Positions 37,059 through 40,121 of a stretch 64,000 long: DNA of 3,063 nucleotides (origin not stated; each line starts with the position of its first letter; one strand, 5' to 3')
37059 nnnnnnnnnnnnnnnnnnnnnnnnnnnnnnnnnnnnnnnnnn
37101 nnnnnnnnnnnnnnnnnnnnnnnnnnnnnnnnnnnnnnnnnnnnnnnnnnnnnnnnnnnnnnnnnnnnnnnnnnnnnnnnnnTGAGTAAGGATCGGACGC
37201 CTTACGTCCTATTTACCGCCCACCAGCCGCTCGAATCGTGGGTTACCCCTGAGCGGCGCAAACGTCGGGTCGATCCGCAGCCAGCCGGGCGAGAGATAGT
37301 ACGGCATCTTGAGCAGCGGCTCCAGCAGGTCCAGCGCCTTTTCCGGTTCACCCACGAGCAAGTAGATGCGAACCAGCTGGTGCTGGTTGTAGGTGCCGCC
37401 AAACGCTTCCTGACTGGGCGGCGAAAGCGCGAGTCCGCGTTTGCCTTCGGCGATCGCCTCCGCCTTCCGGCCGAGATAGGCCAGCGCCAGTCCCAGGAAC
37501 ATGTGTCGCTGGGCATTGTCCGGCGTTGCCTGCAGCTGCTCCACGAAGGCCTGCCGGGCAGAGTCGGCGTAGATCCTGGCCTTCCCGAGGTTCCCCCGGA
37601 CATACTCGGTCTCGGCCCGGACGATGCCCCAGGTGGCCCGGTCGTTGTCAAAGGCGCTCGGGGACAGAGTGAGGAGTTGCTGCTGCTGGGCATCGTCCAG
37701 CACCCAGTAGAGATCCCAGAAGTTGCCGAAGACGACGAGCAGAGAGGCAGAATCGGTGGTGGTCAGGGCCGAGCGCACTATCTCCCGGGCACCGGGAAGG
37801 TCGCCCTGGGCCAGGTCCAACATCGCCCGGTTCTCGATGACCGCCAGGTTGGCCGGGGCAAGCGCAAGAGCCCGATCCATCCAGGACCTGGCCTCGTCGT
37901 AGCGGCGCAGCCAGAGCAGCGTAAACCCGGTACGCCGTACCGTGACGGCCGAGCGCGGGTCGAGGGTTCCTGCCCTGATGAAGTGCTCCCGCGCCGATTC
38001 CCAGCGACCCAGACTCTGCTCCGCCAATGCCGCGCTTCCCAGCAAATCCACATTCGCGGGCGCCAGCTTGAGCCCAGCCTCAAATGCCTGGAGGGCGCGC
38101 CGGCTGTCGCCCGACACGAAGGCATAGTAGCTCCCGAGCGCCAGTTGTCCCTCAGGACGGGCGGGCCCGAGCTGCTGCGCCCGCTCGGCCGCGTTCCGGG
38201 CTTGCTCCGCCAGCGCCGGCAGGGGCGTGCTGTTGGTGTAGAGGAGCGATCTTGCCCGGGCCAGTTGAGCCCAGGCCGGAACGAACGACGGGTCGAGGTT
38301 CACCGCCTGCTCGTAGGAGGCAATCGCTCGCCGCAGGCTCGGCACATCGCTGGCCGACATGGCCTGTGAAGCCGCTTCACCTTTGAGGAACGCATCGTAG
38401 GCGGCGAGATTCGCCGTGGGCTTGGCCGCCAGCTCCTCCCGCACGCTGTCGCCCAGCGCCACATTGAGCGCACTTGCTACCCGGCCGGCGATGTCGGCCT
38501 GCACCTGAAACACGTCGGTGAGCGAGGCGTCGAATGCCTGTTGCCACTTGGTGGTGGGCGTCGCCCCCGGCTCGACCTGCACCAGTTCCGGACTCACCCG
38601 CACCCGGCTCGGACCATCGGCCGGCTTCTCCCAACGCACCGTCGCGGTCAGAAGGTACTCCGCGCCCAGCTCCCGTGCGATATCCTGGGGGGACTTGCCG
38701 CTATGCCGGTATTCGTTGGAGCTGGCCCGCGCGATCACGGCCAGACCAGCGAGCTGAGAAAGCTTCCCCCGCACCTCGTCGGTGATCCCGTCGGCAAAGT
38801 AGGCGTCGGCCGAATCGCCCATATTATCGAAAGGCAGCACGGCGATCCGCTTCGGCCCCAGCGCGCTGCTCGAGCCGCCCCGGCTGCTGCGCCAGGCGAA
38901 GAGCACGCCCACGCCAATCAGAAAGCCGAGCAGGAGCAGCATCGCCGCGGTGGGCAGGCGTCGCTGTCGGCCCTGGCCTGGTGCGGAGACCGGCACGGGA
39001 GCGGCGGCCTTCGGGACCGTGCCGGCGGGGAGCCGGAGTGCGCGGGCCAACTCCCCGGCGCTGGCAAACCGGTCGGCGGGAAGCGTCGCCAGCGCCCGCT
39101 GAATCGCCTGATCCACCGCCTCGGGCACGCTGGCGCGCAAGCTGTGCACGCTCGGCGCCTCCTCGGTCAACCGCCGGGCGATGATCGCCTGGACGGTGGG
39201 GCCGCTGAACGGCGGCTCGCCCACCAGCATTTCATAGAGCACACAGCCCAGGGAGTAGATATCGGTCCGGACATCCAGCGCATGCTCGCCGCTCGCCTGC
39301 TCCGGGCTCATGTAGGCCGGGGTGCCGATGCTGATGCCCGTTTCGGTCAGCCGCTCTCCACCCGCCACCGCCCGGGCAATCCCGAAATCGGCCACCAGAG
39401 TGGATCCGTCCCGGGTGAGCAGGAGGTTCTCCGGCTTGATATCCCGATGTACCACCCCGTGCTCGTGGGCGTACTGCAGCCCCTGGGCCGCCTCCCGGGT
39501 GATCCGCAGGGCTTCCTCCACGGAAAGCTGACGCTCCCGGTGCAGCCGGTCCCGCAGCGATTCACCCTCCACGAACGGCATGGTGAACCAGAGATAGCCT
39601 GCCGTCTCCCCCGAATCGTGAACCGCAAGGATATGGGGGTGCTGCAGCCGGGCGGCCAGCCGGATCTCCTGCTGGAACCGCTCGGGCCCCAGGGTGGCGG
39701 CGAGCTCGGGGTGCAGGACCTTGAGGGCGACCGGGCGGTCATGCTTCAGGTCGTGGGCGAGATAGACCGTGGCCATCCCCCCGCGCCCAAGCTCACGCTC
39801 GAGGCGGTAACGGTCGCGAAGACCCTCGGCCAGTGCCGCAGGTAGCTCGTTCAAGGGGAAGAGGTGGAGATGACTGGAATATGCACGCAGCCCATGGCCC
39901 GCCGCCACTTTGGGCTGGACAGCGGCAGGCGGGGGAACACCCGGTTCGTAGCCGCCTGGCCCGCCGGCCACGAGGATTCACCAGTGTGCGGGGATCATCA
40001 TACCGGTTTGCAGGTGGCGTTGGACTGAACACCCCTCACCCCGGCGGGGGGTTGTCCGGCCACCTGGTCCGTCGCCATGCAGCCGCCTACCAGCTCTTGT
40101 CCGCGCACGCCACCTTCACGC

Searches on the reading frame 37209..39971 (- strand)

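Call 24: search_protein_families(library=pfam, proteins=[window:37209-39971:-], max_evalue=0.01)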
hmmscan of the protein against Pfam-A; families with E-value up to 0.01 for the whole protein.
window:37209-39971:- (920 aa): 19 families
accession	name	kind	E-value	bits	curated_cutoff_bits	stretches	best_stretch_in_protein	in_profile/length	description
PF00069.31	Pkinase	-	1e-51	176.3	31.7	1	55-300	1-250/263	Protein kinase domain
PF07714.23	PK_Tyr_Ser-Thr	-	1.7e-33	116.5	23.1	1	57-301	3-248/258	Protein tyrosine and serine/threonine kinase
PF07719.23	TPR_2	-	2.7e-17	61.8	27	1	681-708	7-34/34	Tetratricopeptide repeat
PF13428.12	TPR_14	-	1.4e-13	50.5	23.5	0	683-716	9-42/44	Tetratricopeptide repeat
PF14559.12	TPR_19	-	5.2e-11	43.1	25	2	690-735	6-51/68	Tetratricopeptide repeat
PF00515.34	TPR_1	-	1.5e-08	34.6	27.8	0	548-563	19-34/34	Tetratricopeptide repeat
PF13181.12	TPR_8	-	2e-08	34.2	25.7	0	548-562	19-33/34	Tetratricopeptide repeat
PF23914.1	TPR_CcmH_CycH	-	1.7e-07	31.6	42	0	588-665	66-145/158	Cytochrome c-type biogenesis protein H TPR domain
PF13424.12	TPR_12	-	2.7e-07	31.1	30.1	1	682-737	10-73/77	Tetratricopeptide repeat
PF03109.22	ABC1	-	1.4e-06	28.1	22.9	1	128-203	144-218/244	ABC1 atypical kinase-like domain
PF13414.12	TPR_11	-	2.3e-06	27.6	26.8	0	548-571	12-35/42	TPR repeat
PF13431.12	TPR_17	-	7.9e-06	26.2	24.4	0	553-575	2-24/34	Tetratricopeptide repeat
PF13432.12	TPR_16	-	9.4e-06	26.4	32.7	2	801-852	19-63/65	Tetratricopeptide repeat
PF13176.12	TPR_7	-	6e-05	23.3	27.9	0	864-884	3-23/36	Tetratricopeptide repeat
PF13374.12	TPR_10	-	9.1e-05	22.8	27.5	0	682-704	9-31/42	Tetratricopeptide repeat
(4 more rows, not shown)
